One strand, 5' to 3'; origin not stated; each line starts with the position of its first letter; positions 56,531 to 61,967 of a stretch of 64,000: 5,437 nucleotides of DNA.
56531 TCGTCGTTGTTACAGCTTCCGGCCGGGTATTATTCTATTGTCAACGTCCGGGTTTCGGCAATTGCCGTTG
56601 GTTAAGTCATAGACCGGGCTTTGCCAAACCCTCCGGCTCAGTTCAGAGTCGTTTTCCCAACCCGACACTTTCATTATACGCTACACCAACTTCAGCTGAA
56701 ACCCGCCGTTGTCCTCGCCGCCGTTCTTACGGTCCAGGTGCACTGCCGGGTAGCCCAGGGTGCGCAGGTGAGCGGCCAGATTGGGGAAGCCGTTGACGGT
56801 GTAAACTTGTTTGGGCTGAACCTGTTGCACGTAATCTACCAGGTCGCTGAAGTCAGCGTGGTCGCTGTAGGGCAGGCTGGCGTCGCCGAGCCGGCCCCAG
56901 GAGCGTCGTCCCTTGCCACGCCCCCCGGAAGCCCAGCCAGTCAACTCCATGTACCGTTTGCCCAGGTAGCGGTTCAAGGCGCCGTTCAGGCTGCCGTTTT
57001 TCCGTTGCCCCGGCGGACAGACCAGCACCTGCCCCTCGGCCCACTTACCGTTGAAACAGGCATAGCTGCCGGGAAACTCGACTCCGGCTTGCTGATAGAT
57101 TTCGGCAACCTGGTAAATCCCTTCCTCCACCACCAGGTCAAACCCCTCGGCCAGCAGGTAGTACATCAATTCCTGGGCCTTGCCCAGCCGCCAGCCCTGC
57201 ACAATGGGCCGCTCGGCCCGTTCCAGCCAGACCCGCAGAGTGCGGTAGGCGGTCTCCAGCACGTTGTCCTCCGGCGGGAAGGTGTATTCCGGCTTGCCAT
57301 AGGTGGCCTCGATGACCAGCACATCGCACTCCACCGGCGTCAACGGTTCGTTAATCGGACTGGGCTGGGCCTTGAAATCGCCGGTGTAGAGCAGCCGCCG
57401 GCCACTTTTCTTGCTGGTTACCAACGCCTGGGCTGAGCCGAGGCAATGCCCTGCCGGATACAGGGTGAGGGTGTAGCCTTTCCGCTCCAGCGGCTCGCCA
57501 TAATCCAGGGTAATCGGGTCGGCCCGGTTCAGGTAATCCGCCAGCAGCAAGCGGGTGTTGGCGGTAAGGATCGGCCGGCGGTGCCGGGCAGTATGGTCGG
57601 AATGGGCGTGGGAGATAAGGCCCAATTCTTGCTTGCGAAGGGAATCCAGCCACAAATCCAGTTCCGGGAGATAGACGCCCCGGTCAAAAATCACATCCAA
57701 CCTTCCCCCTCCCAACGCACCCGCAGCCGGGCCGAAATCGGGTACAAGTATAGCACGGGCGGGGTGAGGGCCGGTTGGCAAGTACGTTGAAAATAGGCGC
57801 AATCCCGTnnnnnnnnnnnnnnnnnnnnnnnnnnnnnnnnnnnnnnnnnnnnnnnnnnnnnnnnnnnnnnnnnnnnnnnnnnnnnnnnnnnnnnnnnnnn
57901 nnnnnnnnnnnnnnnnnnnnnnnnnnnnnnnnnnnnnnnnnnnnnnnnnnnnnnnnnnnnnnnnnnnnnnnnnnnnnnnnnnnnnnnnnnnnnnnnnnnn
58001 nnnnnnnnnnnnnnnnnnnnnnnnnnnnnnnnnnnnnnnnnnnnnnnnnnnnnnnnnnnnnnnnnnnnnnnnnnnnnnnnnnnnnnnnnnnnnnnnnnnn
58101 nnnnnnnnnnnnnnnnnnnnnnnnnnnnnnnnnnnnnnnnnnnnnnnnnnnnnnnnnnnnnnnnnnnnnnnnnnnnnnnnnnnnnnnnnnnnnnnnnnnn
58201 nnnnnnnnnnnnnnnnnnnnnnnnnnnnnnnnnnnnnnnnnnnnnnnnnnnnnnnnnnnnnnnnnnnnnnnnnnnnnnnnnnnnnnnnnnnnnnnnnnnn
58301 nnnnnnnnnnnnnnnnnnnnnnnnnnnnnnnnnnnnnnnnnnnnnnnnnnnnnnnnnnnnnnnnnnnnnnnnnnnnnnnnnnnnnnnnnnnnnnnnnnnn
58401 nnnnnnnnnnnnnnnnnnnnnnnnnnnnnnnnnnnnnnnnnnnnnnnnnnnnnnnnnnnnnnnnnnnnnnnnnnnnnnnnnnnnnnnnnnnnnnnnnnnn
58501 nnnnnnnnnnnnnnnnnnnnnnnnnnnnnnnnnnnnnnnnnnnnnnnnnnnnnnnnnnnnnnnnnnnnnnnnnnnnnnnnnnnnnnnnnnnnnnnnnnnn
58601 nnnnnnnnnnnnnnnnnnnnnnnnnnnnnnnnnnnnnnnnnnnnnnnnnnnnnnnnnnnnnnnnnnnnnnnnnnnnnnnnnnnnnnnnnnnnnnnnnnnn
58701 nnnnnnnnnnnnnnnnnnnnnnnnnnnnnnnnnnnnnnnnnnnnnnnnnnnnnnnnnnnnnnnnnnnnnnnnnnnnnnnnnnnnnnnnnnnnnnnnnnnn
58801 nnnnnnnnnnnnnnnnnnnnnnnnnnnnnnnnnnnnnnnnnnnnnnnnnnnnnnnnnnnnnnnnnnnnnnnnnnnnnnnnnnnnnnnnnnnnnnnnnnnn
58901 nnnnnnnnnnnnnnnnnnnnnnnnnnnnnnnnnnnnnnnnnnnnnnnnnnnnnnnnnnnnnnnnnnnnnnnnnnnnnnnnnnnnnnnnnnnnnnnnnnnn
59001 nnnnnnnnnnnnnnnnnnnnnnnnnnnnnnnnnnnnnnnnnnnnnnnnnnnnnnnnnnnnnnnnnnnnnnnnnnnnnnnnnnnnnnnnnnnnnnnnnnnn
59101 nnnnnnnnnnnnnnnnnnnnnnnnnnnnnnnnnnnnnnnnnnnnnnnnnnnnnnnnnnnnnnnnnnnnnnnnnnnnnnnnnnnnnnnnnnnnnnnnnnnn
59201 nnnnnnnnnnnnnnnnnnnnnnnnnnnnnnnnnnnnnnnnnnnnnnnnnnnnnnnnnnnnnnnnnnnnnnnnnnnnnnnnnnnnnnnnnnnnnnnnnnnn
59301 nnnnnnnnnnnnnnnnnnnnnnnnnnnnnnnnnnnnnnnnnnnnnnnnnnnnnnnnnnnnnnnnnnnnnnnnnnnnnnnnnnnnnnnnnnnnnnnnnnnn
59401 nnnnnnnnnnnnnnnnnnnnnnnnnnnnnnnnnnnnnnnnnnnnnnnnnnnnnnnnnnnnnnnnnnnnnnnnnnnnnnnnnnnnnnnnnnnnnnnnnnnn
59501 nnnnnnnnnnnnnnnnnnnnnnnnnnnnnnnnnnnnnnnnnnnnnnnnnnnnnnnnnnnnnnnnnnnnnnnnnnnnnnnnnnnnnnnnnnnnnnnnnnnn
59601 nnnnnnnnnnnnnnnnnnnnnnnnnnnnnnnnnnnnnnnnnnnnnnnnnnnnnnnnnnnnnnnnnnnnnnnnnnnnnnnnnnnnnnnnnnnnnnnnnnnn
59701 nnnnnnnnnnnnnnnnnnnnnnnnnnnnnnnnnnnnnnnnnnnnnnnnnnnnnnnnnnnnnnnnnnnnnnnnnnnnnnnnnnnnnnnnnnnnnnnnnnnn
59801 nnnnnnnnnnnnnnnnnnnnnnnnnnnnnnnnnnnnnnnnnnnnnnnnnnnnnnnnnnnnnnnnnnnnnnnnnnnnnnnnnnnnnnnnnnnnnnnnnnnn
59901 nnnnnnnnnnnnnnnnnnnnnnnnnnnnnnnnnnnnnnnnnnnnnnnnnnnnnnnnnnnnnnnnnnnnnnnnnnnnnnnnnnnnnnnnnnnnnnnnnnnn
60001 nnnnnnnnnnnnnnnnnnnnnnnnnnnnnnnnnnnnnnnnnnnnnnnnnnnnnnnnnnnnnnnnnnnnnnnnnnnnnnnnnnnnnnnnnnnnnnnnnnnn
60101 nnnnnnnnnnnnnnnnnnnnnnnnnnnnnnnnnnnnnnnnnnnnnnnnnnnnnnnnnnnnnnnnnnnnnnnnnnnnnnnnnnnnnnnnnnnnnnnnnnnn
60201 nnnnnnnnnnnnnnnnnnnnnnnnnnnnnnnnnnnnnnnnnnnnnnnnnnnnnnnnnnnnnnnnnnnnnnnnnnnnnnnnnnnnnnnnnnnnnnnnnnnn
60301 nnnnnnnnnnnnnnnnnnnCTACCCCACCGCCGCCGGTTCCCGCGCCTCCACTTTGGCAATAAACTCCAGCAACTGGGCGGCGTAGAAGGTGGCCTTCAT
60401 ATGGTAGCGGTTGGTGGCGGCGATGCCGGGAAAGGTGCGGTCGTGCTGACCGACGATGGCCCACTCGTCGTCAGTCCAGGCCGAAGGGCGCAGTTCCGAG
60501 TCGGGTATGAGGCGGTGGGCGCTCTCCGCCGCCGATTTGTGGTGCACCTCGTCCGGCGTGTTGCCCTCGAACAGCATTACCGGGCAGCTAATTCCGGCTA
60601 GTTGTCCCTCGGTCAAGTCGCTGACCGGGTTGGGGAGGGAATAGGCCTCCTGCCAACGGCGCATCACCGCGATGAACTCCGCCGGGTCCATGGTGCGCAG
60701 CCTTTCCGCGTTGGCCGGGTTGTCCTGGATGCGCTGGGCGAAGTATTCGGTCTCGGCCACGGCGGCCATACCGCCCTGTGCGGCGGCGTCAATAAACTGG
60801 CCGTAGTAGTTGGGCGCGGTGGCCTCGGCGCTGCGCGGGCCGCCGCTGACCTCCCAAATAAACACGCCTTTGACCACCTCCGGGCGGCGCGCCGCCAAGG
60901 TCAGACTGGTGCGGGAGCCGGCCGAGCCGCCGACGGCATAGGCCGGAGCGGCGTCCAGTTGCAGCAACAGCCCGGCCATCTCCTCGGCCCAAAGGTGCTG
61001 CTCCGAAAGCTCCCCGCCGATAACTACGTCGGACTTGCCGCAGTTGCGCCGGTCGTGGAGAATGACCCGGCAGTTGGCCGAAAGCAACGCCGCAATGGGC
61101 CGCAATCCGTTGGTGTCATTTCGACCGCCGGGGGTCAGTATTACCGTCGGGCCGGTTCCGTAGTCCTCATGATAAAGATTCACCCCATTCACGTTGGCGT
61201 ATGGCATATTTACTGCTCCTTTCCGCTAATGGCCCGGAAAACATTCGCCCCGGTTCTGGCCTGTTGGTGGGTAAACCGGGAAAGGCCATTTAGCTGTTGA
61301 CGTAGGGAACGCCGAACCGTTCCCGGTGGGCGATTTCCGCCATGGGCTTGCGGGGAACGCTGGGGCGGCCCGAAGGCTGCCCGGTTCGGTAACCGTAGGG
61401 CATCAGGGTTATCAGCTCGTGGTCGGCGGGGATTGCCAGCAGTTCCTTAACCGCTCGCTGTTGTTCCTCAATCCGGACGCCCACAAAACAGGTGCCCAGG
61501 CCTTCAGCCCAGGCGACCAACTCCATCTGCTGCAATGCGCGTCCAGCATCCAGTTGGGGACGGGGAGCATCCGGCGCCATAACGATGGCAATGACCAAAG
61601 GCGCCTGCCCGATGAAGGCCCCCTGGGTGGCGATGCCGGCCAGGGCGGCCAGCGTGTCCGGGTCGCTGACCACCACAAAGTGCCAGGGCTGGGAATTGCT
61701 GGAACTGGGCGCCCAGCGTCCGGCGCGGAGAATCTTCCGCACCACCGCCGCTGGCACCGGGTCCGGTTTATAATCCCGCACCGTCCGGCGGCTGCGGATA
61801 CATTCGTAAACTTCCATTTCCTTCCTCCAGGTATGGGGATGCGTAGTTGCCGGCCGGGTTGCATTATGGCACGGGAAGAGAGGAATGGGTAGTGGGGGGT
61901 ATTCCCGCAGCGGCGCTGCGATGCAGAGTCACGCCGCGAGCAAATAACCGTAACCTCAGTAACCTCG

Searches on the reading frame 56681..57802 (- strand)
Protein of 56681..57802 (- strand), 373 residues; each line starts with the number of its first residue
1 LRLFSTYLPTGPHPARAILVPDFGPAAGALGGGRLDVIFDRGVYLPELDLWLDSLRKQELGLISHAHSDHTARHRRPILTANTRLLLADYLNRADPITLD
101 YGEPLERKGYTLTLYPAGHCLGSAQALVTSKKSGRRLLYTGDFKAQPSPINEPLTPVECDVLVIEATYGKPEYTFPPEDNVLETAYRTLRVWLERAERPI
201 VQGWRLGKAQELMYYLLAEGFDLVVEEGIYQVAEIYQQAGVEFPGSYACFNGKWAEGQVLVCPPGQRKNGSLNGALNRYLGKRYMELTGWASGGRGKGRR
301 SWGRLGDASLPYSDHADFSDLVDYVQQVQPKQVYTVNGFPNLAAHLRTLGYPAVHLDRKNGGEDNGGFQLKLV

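Call 61: search_protein_families(library=pfam, proteins=[window:56681-57802:-], max_evalue=0.0001)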
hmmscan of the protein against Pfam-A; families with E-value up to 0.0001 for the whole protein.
window:56681-57802:- (373 aa): 2 families
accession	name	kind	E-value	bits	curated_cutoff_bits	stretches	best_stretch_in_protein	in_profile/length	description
PF07521.17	RMMBL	-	1.6e-05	25.3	21.6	1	311-348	12-50/63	Zn-dependent metallo-hydrolase RNA specificity domain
PF12706.13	Lactamase_B_2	-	7.4e-05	22.9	27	0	55-172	28-170/200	Beta-lactamase superfamily domain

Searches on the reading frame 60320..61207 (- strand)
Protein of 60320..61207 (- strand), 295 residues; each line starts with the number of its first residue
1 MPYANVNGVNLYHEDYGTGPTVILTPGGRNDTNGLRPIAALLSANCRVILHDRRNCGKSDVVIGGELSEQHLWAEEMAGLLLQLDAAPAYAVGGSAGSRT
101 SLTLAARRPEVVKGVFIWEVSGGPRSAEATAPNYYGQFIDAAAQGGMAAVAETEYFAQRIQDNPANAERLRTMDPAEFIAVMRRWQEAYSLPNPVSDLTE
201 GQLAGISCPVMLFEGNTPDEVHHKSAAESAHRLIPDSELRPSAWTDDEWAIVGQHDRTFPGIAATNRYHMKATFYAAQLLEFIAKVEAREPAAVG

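Call 61: search_protein_families(library=pfam, proteins=[window:60320-61207:-], max_evalue=0.0001)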
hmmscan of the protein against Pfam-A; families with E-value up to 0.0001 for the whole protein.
window:60320-61207:- (295 aa): 2 families
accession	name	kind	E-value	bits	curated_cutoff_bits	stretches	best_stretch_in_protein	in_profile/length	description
PF00561.26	Abhydrolase_1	-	3.2e-09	37.3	25.8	1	20-117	1-99/245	alpha/beta hydrolase fold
PF12697.13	Abhydrolase_6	-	5e-05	24.5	26.3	1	35-224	17-181/217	Alpha/beta hydrolase family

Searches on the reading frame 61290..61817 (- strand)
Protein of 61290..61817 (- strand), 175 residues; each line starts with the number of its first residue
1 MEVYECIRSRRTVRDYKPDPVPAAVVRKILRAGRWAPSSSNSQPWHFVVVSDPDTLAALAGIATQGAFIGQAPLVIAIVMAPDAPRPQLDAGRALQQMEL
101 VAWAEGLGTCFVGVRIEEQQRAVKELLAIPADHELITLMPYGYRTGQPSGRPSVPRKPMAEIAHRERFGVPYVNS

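Call 61: search_protein_families(library=pfam, proteins=[window:61290-61817:-], max_evalue=0.0001)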
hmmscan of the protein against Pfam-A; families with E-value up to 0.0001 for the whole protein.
window:61290-61817:- (175 aa): 2 families
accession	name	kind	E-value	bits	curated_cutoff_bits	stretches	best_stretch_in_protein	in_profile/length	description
PF00881.29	Nitroreductase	-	1.1e-33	117.2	23.5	2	7-63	1-57/167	Nitroreductase family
PF14512.11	TM1586_NiRdase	-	2.6e-16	60.4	27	1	71-164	65-150/215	Putative TM nitroreductase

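Call 62: find_encoding_contigs(protein=window:61290-61817:-, flank=10000, max_places=3)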
Protein window:61290-61817:- (175 aa): no gene with exactly this product is on record in the collection.
